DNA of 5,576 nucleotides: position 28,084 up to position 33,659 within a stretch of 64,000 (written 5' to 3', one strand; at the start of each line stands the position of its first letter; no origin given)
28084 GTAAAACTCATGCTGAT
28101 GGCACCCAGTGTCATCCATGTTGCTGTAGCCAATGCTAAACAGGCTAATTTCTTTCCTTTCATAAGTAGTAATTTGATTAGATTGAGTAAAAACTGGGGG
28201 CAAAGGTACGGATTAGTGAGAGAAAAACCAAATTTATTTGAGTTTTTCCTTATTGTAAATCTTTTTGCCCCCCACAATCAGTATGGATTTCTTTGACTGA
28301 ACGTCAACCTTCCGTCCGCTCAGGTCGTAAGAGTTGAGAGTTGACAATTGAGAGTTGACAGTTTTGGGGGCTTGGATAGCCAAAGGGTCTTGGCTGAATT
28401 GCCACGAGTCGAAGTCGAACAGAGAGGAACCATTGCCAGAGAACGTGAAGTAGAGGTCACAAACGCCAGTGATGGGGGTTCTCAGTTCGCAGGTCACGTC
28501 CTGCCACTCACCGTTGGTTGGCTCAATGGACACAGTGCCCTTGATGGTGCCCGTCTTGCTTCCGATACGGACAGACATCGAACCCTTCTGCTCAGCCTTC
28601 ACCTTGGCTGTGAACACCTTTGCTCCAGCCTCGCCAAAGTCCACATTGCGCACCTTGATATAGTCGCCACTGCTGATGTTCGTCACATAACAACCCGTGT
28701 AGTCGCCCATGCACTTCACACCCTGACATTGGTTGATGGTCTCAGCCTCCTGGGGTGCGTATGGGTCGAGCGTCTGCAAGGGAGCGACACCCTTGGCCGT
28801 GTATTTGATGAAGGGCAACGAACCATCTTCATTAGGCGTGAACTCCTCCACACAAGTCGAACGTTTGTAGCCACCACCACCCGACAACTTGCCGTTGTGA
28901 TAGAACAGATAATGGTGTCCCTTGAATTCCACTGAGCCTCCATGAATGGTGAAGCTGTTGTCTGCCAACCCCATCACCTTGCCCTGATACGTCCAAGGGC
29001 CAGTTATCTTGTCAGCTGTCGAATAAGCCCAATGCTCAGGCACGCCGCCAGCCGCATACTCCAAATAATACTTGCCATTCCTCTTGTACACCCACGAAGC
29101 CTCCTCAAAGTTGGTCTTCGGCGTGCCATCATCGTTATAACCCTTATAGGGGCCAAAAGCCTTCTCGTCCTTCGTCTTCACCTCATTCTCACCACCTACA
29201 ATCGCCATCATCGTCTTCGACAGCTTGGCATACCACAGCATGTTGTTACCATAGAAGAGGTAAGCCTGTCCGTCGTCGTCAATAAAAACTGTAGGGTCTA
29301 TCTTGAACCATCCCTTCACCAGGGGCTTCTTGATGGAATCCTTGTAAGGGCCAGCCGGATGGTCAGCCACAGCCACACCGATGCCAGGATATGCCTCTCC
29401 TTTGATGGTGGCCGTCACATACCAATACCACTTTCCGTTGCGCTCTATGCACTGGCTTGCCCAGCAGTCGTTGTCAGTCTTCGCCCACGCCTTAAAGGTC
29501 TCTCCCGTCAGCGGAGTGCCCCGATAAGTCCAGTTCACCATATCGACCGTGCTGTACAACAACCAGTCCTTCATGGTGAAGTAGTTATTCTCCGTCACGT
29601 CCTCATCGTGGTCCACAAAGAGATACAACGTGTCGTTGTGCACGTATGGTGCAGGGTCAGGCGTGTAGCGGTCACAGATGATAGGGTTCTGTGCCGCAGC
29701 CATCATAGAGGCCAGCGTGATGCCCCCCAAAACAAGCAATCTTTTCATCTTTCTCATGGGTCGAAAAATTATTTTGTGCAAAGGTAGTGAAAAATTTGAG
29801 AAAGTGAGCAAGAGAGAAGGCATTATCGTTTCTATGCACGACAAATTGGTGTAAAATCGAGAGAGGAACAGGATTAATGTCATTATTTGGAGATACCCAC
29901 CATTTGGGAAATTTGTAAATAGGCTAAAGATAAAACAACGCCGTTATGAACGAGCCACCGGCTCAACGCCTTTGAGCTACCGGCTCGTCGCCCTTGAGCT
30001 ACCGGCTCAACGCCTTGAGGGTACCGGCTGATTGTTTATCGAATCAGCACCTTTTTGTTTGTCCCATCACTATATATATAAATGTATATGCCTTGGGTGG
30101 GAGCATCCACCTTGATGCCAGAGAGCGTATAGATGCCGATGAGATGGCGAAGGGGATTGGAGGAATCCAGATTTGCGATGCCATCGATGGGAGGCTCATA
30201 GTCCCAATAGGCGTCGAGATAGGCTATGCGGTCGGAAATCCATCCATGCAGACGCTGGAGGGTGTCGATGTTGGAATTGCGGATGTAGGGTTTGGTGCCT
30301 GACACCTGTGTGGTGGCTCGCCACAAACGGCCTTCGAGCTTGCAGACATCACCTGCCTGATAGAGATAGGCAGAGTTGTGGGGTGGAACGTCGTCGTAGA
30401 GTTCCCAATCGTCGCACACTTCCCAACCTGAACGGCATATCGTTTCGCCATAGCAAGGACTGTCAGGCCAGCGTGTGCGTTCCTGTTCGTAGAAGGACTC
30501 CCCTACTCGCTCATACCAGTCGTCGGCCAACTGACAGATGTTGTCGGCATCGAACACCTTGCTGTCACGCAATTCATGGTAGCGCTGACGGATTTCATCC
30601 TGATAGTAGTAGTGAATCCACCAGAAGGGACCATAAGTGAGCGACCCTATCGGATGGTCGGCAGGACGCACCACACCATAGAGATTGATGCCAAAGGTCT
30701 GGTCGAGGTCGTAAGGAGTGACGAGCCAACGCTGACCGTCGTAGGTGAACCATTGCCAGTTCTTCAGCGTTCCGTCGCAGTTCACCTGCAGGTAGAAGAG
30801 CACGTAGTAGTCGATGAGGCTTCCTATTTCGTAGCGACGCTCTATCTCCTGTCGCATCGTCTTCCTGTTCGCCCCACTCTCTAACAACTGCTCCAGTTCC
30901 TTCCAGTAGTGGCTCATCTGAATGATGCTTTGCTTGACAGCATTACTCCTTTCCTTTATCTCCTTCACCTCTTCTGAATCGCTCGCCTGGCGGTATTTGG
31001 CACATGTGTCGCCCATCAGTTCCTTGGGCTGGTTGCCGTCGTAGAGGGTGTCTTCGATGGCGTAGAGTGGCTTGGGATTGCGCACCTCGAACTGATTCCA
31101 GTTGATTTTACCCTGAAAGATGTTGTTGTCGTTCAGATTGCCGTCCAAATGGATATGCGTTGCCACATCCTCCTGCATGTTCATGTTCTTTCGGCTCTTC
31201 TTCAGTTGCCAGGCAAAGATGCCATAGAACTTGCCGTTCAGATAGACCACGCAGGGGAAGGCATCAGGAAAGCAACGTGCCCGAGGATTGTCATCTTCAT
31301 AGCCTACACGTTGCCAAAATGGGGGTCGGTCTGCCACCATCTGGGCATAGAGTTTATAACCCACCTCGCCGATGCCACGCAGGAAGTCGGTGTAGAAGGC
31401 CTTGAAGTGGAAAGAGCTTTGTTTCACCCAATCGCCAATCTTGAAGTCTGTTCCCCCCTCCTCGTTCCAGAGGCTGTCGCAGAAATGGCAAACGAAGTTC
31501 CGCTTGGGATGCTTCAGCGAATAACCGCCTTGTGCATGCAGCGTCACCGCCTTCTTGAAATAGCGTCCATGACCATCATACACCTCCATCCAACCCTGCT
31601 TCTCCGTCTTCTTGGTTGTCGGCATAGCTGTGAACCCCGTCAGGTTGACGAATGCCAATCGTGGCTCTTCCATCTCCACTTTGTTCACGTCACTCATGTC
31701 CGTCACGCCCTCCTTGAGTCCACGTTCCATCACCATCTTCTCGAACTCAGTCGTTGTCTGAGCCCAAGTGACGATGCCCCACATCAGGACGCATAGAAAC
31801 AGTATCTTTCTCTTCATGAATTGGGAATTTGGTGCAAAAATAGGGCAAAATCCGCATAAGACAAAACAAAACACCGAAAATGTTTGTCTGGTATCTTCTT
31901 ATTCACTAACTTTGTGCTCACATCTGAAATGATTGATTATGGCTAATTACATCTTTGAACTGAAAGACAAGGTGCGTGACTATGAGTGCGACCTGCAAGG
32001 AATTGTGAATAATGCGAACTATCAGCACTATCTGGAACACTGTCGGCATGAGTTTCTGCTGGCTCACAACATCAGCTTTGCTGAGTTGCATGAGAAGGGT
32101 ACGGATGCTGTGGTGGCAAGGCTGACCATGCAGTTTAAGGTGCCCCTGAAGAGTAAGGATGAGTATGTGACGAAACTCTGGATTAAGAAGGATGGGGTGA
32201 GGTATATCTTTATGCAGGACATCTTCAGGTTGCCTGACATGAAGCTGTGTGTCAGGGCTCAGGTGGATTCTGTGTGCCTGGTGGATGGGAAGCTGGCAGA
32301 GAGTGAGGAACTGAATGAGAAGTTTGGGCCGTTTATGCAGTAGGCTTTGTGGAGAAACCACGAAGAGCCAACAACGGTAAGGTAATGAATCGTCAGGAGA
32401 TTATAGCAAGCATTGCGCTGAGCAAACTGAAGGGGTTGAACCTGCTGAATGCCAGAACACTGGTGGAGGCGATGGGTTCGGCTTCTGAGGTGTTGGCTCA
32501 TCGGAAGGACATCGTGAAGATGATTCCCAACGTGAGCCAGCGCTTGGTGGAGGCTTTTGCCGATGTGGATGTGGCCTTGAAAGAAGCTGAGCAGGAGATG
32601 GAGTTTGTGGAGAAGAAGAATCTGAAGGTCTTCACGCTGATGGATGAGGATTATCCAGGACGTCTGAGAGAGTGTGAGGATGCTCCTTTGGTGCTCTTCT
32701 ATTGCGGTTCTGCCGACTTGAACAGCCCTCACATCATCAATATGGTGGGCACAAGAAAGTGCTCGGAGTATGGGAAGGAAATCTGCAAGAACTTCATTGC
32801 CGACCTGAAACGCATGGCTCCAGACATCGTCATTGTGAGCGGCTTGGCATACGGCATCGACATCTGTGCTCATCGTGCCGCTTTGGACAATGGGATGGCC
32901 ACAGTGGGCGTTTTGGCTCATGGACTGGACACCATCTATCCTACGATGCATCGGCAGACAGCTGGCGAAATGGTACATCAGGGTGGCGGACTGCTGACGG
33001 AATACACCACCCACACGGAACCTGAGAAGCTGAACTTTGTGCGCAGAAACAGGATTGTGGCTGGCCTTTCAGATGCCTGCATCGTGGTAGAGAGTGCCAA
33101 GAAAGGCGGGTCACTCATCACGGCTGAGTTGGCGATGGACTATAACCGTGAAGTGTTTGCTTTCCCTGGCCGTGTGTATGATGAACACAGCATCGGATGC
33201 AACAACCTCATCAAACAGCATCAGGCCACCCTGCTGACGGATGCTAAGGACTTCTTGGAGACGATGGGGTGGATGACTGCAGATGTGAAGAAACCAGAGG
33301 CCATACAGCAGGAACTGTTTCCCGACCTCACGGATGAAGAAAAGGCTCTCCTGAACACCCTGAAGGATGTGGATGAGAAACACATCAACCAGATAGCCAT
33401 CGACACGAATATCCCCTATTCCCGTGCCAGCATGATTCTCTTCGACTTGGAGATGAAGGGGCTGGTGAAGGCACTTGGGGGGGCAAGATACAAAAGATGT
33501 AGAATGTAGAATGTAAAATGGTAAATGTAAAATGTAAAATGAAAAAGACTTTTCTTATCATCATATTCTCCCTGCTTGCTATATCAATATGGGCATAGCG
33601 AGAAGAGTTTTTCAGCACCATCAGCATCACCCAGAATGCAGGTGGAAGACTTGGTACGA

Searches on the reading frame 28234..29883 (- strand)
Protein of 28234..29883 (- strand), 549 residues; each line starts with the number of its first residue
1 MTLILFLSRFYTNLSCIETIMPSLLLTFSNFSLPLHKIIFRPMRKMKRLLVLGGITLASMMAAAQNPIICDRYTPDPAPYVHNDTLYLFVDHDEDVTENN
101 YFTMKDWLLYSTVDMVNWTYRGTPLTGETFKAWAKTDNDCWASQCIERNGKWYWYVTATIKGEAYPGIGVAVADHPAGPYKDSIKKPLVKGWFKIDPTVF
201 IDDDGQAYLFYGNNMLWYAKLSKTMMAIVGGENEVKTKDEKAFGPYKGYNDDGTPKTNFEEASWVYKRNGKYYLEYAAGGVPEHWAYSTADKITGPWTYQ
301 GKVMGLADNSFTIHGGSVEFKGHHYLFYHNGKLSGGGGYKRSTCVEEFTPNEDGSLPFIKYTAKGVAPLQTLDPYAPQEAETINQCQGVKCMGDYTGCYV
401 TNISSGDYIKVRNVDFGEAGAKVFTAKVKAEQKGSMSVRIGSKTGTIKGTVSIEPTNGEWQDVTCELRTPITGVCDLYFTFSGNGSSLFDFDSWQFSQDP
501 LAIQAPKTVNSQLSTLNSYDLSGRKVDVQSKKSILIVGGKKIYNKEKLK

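Call 63: search_protein_families(library=pfam, proteins=[window:28234-29883:-])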
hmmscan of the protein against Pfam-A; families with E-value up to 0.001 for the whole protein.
window:28234-29883:- (549 aa): 2 families
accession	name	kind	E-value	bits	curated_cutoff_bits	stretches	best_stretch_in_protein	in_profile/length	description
PF04616.20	Glyco_hydro_43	-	5e-45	154.5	32.2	1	65-354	2-286/288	Glycosyl hydrolases family 43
PF03422.21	CBM_6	-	7.7e-26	91.3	28.9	1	379-498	1-125/125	Carbohydrate binding module (family 6)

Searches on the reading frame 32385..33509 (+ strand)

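Call 63: search_protein_families(library=pfam, proteins=[window:32385-33509:+])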
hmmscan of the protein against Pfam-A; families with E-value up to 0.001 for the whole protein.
window:32385-33509:+ (374 aa): 2 families
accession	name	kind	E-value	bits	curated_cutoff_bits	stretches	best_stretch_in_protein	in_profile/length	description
PF02481.21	DNA_processg_A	-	2.1e-76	256.3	29.6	1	75-283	2-210/212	DNA recombination-mediator protein A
PF17782.7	DprA_WH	-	3.1e-07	30.8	22.9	1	313-366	8-60/61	DprA winged helix domain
